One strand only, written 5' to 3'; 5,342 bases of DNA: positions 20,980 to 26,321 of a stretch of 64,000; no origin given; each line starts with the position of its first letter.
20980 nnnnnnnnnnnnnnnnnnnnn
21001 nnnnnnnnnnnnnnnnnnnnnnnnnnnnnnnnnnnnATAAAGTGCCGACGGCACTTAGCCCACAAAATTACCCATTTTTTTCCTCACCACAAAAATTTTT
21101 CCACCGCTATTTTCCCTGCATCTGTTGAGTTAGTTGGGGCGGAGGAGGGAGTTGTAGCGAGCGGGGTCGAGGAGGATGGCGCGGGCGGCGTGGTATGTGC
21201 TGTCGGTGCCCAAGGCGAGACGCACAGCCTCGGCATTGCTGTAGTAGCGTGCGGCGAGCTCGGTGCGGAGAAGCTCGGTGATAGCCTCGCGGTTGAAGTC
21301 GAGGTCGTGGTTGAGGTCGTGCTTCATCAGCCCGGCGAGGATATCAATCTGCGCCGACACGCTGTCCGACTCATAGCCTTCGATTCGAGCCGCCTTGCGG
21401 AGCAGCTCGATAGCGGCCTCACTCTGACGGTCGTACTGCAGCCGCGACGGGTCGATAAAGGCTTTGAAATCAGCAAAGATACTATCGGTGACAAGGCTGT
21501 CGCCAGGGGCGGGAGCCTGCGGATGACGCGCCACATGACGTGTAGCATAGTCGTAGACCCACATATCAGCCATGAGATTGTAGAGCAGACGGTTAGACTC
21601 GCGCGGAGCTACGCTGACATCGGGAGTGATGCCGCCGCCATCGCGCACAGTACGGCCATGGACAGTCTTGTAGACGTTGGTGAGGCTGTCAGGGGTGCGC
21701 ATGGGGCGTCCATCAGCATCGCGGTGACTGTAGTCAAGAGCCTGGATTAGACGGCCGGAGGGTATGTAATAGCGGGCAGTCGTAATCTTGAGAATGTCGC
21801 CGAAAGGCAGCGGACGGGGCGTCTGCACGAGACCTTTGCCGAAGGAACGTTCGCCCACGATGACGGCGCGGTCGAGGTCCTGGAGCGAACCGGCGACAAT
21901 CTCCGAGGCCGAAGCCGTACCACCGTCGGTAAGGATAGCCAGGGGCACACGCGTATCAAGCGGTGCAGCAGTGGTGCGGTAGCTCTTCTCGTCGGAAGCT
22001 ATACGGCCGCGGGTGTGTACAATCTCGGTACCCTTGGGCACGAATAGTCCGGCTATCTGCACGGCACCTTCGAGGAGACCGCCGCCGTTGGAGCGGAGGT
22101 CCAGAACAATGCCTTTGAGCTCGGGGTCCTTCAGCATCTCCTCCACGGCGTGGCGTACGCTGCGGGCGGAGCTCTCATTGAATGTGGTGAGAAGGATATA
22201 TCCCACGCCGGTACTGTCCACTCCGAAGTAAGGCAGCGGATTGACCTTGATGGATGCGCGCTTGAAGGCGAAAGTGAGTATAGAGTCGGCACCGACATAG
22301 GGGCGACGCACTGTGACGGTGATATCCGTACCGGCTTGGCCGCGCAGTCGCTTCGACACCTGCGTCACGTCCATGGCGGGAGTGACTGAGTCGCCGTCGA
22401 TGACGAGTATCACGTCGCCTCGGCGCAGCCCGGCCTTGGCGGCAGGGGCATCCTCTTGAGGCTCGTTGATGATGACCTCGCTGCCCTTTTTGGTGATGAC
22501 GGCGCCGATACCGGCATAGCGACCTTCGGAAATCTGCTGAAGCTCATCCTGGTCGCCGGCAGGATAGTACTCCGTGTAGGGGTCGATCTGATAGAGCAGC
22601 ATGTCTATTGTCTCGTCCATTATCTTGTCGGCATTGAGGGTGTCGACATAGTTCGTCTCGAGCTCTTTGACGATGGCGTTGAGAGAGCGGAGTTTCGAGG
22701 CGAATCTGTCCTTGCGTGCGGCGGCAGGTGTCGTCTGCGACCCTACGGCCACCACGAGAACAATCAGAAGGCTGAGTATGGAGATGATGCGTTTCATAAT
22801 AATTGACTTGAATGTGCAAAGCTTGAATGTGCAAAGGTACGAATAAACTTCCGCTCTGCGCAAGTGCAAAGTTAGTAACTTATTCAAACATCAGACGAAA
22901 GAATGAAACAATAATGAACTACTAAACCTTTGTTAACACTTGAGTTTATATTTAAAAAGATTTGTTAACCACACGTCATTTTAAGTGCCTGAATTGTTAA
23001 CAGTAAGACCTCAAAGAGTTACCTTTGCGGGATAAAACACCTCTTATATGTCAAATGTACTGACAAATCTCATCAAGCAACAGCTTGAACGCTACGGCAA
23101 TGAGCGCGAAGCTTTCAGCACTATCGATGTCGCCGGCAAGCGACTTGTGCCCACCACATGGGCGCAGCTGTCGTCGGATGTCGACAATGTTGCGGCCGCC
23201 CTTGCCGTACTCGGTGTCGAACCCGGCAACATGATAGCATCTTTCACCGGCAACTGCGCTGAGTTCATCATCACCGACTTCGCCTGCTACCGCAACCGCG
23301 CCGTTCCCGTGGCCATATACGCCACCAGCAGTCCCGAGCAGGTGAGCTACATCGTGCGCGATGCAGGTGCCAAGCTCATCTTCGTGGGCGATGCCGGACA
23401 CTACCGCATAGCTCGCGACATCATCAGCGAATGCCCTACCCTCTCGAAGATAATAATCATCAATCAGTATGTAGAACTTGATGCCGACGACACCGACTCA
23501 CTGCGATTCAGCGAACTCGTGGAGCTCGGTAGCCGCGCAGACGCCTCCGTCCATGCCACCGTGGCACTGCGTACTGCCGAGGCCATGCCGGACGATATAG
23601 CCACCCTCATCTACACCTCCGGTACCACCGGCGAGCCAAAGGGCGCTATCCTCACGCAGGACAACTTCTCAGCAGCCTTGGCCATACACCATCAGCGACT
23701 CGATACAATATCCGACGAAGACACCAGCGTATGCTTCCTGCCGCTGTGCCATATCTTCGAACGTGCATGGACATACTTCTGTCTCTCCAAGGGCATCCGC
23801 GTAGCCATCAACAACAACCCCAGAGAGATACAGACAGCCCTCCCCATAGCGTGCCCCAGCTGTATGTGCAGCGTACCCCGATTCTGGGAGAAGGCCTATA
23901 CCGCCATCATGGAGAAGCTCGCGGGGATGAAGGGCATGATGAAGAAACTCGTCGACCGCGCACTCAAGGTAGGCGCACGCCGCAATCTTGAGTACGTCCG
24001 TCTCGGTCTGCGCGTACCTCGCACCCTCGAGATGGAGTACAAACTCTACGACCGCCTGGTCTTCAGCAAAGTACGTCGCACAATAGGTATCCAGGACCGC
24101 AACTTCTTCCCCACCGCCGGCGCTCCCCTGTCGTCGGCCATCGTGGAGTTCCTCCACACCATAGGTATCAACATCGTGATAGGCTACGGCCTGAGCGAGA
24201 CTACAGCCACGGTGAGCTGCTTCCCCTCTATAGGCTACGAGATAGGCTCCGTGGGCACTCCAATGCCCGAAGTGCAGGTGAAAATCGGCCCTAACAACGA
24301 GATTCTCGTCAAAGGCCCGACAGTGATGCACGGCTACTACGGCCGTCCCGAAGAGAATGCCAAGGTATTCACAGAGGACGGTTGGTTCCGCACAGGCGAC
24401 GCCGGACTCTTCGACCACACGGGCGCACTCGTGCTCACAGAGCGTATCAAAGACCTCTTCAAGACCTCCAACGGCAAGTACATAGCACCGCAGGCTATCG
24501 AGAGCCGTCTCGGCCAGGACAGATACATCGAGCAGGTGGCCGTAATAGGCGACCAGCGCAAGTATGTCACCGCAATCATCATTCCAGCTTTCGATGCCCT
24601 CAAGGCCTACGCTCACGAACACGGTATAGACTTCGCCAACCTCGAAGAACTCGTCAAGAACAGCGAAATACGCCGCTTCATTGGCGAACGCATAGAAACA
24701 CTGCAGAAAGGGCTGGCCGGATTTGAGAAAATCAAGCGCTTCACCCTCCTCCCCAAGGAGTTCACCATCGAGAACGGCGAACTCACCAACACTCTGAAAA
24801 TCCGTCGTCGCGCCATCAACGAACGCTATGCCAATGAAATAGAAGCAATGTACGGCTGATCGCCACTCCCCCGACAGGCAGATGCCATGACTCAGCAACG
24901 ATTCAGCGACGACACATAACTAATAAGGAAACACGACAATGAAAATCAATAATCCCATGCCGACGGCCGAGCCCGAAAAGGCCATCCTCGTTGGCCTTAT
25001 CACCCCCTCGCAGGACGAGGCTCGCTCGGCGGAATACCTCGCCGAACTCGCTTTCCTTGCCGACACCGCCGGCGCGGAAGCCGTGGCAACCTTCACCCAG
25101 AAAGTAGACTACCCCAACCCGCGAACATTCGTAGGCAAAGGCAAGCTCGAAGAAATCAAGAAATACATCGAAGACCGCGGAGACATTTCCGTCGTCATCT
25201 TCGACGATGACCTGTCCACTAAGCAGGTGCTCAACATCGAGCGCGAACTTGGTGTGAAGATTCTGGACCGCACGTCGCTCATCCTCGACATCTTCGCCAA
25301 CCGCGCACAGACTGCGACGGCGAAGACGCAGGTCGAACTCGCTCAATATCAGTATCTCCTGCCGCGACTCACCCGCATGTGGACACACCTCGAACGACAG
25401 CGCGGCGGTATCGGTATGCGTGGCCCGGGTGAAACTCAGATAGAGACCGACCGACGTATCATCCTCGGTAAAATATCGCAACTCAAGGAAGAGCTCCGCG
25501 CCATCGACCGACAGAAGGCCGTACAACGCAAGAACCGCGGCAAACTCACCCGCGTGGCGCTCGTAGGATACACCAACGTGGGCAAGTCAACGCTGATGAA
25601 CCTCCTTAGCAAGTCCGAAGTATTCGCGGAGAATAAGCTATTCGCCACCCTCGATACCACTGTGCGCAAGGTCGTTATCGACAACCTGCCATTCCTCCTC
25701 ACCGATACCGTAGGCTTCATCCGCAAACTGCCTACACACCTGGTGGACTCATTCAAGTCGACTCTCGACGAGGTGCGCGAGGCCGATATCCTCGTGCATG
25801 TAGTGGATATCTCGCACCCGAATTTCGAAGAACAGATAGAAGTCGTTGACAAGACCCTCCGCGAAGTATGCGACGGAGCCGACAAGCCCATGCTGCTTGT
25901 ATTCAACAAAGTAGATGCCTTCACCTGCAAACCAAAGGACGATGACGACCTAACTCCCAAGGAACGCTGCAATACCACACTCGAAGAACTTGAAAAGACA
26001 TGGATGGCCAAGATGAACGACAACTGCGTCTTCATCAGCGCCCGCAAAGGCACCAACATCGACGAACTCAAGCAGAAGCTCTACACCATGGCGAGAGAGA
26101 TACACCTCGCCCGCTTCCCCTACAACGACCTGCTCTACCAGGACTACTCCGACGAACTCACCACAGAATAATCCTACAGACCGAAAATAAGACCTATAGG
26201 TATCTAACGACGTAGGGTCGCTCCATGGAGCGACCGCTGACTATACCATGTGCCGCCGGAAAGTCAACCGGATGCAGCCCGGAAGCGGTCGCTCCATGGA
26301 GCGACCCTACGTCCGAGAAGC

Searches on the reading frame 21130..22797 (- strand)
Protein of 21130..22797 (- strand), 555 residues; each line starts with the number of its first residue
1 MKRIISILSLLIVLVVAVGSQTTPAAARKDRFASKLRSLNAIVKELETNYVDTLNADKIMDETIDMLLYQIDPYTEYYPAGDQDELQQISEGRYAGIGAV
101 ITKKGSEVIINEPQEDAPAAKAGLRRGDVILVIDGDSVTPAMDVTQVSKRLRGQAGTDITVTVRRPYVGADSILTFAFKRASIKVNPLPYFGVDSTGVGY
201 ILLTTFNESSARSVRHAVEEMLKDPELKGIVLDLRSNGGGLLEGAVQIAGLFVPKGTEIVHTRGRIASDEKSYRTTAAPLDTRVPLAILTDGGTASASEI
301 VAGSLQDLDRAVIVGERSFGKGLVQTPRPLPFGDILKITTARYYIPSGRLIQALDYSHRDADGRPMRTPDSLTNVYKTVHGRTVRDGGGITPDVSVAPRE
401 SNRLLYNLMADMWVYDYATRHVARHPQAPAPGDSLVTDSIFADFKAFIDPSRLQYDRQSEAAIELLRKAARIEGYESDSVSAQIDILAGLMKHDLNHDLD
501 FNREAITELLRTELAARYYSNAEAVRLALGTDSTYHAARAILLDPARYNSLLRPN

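Call 56: search_protein_families(library=pfam, proteins=[window:21130-22797:-], max_evalue=0.00001)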
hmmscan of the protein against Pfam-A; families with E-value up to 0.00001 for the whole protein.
window:21130-22797:- (555 aa): 4 families
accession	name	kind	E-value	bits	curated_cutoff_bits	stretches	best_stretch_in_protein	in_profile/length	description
PF03572.23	Peptidase_S41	-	7.3e-48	162.7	24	1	198-353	2-156/165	Peptidase family S41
PF17820.7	PDZ_6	-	3.1e-12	46.5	27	1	109-165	1-54/54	PDZ domain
PF13180.12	PDZ_2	-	3.2e-10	40.6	27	1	96-166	2-70/80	PDZ domain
PF00595.29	PDZ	-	1.3e-06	29.1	23.2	1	96-163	11-80/81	PDZ domain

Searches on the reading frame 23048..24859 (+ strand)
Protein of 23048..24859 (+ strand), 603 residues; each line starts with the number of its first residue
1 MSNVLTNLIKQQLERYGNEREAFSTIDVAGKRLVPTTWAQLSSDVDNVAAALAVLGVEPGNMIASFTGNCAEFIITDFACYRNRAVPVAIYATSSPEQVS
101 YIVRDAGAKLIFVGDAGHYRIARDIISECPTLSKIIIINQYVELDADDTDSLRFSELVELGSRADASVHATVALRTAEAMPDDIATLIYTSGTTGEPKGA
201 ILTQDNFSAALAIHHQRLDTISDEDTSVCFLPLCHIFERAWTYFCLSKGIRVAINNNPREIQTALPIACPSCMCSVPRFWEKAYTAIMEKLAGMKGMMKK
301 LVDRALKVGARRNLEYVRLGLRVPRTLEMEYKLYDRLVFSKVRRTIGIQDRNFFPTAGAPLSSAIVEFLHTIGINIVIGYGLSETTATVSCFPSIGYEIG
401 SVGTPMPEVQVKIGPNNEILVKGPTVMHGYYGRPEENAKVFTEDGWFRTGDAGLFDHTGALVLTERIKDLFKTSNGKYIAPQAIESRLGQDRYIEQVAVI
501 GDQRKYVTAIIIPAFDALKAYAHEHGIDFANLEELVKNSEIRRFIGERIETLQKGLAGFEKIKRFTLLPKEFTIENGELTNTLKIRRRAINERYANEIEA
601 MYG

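Call 56: search_protein_families(library=pfam, proteins=[window:23048-24859:+], max_evalue=0.00001)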
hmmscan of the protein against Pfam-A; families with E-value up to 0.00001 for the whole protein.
window:23048-24859:+ (603 aa): 2 families
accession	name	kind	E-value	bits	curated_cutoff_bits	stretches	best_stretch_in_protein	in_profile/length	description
PF00501.34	AMP-binding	-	3.1e-65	220.9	29.9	1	11-431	3-384/384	AMP-binding enzyme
PF23562.2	AMP-binding_C_3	-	8.5e-11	42.7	20.8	1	470-602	3-120/124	AMP-binding enzyme C-terminal domain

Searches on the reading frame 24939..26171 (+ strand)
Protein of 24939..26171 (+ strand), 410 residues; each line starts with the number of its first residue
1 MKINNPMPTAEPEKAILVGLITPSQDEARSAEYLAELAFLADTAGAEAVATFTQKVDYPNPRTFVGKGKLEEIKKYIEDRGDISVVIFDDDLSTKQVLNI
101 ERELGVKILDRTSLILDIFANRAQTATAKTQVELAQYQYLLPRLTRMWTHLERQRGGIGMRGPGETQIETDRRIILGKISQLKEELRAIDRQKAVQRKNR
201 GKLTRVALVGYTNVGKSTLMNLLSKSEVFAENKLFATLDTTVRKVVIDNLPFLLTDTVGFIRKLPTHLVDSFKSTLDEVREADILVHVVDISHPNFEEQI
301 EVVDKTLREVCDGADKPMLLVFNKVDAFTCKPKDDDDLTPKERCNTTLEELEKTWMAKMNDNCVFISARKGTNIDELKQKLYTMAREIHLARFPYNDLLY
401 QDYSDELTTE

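Call 56: search_protein_families(library=pfam, proteins=[window:24939-26171:+], max_evalue=0.00001)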
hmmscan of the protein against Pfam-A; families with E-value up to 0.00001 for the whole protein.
window:24939-26171:+ (410 aa): 6 families
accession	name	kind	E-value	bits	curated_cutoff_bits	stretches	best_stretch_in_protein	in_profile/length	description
PF16360.10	GTP-bdg_M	-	3.6e-32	111.2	29.5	1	122-200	1-79/79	GTP-binding GTPase Middle Region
PF13167.11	GTP-bdg_N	-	7.6e-32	110.2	25.4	1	32-120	2-89/89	GTP-binding GTPase N-terminal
PF01926.29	MMR_HSR1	-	1.2e-24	87.1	21.9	1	205-324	1-113/113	50S ribosome-binding GTPase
PF02421.24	FeoB_N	-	2.6e-06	27.5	27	0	205-380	2-155/156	Ferrous iron transport protein B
PF00009.33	GTP_EFTU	-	2.7e-06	27.6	26.5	0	276-384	87-185/188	Elongation factor Tu GTP binding domain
PF00071.28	Ras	-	4.4e-06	26.8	21.6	0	206-382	2-157/162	Ras family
